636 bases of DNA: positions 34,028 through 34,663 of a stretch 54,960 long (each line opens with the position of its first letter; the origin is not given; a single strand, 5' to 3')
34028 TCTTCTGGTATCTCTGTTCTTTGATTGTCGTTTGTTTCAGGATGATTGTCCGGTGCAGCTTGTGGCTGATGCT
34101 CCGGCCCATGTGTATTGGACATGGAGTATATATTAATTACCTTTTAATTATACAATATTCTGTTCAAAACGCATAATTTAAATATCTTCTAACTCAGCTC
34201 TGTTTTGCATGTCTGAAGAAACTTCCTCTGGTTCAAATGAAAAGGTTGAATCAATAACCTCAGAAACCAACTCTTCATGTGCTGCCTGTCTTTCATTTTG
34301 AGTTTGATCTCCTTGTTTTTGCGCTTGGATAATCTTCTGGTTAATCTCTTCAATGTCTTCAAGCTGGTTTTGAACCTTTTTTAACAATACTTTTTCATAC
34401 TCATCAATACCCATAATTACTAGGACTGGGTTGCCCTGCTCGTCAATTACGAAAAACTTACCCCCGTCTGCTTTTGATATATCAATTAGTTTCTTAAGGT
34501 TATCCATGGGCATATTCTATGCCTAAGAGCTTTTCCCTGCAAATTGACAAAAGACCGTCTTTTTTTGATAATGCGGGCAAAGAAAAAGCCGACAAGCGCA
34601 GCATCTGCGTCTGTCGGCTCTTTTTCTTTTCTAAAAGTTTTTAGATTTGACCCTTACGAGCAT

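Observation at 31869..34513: Orphan three-gene cassette splits fusA from tuf inside the otherwise canonical str operon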

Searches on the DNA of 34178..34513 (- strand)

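Call 76: search_rna_families(source=L056, start=3300, end=3490, threshold=evalue, max_evalue=10)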
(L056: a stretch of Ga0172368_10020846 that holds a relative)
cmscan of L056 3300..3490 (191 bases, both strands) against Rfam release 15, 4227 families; matches with E-value up to 10: 12.
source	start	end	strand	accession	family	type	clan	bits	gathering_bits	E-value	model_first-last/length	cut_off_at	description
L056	3309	3396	+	RF00333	snoZ157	Gene; snRNA; snoRNA; CD-box;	CL00063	17.8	55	0.42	1-100/100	no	Small nucleolar RNA Z157/R69/R10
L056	3369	3435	+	RF02705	B_rapa_snoR775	Gene; snRNA; snoRNA; HACA-box;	-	16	64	5.6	1-127/127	no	Brassica rapa small nucleolar RNA 775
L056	3416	3488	+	RF01982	PYLIS_1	Cis-reg;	-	15.6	70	0.56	1-100/100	no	Pyrrolysine insertion sequence 1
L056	3300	3429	+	RF00514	His_leader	Cis-reg; leader;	-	13.6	49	4.7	19-126/126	5'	Histidine operon leader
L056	3327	3399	+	RF03048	RAGATH-20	Gene; sRNA;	-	13.5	101.4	6.5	1-102/102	no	RAGATH-20 RNA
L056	3376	3421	+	RF03578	mir-3910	Gene; miRNA;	-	13.3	95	6.5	1-82/82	no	mir-3910 microRNA precursor family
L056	3331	3425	-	RF00544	snopsi28S-3327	Gene; snRNA; snoRNA; HACA-box;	CL00021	12.3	70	6.4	1-143/143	no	Small nucleolar RNA psi28S-3327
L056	3319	3415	+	RF01637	ceN47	Gene; snRNA; snoRNA; CD-box;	-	12.2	35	1.9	1-155/155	no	Nematode snoRNA ceN47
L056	3347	3420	+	RF03106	RT-11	Gene; sRNA;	-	12.1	143.5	2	1-147/147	no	RT-11 RNA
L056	3311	3422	+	RF01505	Afu_264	Gene; snRNA; snoRNA; CD-box;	-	11.7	40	5.9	1-103/103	no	A. fumigatus snoRNA Afu_264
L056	3339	3384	-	RF02060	STnc410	Gene; sRNA;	-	10.2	50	5.4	1-158/158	no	Enterobacterial sRNA STnc410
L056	3436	3457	-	RF00066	U7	Gene; snRNA;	-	10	34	8.5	36-57/62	no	U7 small nuclear RNA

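Call 101: search_with_rna_model(model_id=R1, sources=[L030, L034, L037, L039, L040, L042, L046, L049, L050, L052, L055, L056, L058, L060, L064, L065, L066, L067, L068, L070, L071, L072, L073, L075, L077, L079], max_evalue=1e-8, make_alignment=true)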
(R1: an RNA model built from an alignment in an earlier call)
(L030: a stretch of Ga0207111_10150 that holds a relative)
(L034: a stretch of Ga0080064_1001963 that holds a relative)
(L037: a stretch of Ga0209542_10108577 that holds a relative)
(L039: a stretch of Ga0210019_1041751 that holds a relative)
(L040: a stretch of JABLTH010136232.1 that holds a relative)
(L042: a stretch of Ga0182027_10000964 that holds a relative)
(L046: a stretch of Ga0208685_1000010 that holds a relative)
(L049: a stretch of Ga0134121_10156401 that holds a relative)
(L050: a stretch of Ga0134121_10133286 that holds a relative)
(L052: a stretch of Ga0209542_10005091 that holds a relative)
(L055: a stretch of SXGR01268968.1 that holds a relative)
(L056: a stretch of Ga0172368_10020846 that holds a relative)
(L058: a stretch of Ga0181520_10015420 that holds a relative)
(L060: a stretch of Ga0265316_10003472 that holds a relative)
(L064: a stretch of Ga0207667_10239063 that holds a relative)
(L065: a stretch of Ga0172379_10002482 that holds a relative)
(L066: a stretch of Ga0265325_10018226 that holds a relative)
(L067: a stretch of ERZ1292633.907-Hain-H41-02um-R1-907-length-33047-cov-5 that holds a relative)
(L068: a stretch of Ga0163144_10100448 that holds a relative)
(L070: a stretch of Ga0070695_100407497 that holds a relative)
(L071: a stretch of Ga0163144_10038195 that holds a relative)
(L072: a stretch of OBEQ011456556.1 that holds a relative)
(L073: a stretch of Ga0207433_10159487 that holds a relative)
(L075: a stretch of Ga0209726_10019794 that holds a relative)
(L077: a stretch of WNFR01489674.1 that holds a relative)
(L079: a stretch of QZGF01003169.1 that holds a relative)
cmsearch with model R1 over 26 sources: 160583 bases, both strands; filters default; matches with E-value up to 1e-8: 26.
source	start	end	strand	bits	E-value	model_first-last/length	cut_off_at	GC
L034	7452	7537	+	105.4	3.1e-29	1-86/86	no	0.58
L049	1510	1593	+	103.6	1.1e-28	1-86/86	no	0.58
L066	1845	1931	+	101.9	3.7e-28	1-86/86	no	0.6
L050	1486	1569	+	101.1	6.3e-28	1-86/86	no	0.56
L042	8540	8645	+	92.5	2.7e-25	1-86/86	no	0.61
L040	694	781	+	91.3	6.4e-25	1-86/86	no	0.55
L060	8208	8318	+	80.7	1.1e-21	1-86/86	no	0.57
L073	1179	1306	+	77.8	8.4e-21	1-86/86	no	0.58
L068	4066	4182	+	75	6.2e-20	1-86/86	no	0.48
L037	2464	2558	+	73.2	2.2e-19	1-86/86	no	0.53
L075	3241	3327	+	70.3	1.6e-18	1-86/86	no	0.56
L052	7526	7629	+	65.9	3.6e-17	1-86/86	no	0.55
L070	616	710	+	64.5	1e-16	1-86/86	no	0.45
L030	1879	1966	+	63.4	2.2e-16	1-86/86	no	0.43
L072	2301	2409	+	62.6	3.8e-16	1-86/86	no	0.56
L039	993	1083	+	62.6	3.8e-16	1-86/86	no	0.51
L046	8399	8486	+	61.2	1e-15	1-86/86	no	0.44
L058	2296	2385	+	61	1.2e-15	1-86/86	no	0.49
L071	6749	6843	+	60.5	1.7e-15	1-86/86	no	0.6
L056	3343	3431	+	58.5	6.8e-15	1-86/86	no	0.44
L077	970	1057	+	55.8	4.7e-14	1-86/86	no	0.51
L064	1230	1318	+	55.4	6.2e-14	1-86/86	no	0.47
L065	7576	7686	+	48.5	8e-12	1-86/86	no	0.41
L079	1106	1226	+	45.4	6.9e-11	1-86/86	no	0.52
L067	8515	8639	+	41.8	8.9e-10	1-86/86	no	0.47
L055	2749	2859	+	41.6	9.9e-10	1-86/86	no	0.46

Alignment A14: 26 matches aligned to the model, 170 columns, each read 5' to 3' on its own strand. Consensus structure (alignment columns), stored with it:
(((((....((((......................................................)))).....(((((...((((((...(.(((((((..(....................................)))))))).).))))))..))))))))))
